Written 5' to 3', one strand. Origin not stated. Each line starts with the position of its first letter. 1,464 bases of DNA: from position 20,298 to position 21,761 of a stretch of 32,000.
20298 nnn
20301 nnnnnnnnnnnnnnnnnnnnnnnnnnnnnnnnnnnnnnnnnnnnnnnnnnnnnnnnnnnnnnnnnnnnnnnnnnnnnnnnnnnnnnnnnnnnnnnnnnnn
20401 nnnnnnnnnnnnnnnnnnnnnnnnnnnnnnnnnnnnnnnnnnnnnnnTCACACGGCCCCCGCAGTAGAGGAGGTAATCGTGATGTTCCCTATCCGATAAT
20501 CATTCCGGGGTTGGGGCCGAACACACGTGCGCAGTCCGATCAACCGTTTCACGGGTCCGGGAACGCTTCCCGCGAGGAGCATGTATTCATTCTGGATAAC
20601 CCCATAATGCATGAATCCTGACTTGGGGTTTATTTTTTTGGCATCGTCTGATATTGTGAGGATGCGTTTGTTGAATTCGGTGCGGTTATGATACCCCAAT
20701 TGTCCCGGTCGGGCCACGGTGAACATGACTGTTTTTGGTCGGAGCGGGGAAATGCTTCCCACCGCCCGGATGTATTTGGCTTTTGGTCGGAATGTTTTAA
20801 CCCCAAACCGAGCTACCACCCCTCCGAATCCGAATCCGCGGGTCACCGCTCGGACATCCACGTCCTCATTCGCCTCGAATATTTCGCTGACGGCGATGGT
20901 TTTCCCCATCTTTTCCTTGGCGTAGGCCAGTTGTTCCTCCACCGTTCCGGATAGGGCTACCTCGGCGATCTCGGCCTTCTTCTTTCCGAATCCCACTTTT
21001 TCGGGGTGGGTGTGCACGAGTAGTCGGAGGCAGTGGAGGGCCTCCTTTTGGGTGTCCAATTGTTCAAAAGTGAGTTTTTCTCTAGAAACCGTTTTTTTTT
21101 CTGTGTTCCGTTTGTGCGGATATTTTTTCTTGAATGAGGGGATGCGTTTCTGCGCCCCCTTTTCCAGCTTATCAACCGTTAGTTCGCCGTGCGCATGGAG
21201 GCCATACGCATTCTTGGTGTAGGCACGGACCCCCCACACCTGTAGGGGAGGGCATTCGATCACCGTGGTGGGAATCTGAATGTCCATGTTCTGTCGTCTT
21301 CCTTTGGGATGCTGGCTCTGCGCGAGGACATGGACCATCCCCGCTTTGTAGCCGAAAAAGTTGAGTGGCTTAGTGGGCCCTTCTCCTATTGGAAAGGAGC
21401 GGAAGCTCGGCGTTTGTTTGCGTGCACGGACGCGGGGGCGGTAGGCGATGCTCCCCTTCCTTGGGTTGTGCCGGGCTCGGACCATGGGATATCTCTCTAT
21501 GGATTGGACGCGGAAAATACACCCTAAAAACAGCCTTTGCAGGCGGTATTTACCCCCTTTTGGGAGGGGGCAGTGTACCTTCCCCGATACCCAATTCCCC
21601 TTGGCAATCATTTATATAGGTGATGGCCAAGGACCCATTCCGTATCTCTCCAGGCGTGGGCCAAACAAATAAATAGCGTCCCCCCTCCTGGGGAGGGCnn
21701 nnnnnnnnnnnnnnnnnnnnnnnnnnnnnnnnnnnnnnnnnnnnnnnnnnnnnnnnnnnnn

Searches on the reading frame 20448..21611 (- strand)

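Call 10: search_protein_families(library=pfam, proteins=[window:20448-21611:-], max_evalue=0.01)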
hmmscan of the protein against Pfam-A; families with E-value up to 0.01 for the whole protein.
window:20448-21611:- (387 aa): 1 family
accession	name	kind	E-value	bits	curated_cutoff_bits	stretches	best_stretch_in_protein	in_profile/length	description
PF00297.29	Ribosomal_L3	-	1.5e-68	231.9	22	1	48-368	7-349/369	Ribosomal protein L3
